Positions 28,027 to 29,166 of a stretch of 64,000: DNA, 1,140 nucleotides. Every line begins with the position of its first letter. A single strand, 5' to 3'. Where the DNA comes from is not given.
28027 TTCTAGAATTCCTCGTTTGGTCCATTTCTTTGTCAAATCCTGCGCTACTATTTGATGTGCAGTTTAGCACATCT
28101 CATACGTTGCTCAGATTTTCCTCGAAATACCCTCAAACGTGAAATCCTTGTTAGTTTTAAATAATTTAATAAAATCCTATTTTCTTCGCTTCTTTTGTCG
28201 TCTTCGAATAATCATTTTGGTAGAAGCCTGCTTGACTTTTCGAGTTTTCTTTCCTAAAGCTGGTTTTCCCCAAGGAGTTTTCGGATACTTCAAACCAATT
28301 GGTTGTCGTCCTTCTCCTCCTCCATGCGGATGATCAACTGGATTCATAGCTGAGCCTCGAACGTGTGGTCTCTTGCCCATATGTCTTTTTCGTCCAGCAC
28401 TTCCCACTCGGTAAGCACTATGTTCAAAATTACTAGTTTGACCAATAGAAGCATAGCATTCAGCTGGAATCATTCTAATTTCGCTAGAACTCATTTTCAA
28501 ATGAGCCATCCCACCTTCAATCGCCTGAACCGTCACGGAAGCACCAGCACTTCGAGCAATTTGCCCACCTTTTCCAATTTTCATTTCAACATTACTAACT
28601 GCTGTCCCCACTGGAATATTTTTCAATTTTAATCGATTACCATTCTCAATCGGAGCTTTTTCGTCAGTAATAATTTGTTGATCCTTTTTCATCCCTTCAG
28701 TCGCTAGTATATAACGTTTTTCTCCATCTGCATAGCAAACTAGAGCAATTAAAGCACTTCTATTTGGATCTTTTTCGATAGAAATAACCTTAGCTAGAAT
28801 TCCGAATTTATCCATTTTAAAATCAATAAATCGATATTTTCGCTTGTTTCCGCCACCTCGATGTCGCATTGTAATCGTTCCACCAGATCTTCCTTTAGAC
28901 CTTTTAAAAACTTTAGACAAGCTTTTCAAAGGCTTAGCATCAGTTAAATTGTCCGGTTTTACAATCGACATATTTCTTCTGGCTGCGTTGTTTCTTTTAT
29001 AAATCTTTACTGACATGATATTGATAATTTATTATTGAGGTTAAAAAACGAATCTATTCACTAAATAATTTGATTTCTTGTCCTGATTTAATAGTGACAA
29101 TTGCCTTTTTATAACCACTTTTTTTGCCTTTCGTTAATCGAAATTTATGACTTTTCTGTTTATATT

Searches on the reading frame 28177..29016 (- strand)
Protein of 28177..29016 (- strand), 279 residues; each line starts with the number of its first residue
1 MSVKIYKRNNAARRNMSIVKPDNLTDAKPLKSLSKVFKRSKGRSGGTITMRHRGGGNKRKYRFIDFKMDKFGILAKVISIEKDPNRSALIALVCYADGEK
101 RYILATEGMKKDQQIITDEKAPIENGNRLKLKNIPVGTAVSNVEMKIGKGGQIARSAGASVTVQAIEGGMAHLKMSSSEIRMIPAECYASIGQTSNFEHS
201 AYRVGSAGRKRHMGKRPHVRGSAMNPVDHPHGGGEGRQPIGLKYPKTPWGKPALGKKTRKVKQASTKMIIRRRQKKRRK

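Call 42: find_homologous_proteins(query=window:28177-29016:-, max_evalue=1e-40)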
Query window:28177-29016:- (279 aa): 7997 proteins with E <= 1e-40 among 8000 candidates; the best 120 are listed.
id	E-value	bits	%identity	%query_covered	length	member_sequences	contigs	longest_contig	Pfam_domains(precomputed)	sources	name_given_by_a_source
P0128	4.0e-165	566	91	97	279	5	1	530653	PF00181.31,PF03947.25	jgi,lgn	-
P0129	5.1e-161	553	89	100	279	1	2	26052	PF00181.31,PF03947.25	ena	-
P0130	7.4e-161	552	89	96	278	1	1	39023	PF00181.31,PF03947.25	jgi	-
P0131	3.9e-159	546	89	100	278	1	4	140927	PF00181.31,PF03947.25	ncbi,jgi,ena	-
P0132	3.7e-154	530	87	97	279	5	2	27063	PF00181.31,PF03947.25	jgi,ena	-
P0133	2.2e-153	528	85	97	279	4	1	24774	PF00181.31,PF03947.25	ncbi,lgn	-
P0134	3.1e-153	527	84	97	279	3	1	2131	PF00181.31,PF03947.25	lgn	-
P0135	4.5e-152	523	84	100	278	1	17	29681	PF00181.31,PF03947.25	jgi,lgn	jgi:large subunit ribosomal protein L2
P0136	1.5e-151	522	84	100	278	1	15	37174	PF00181.31,PF03947.25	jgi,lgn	jgi:large subunit ribosomal protein L2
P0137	2.1e-151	521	83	100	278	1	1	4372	PF00181.31,PF03947.25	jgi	jgi:large subunit ribosomal protein L2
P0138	1.2e-150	519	83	100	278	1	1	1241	PF00181.31,PF03947.25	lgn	-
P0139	1.5e-150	518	84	100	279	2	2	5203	PF00181.31,PF03947.25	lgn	-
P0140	1.8e-142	492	84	94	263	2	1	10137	PF00181.31,PF03947.25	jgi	jgi:large subunit ribosomal protein L2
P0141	1.3e-135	469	77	97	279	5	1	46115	PF00181.31,PF03947.25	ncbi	ncbi:MAG: 50S ribosomal protein L2 [Patescibacteria group bacterium]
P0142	7.2e-131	454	76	97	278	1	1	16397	PF00181.31,PF03947.25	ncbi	ncbi:MAG: 50S ribosomal protein L2 [Candidatus Moraniibacteriota bacterium]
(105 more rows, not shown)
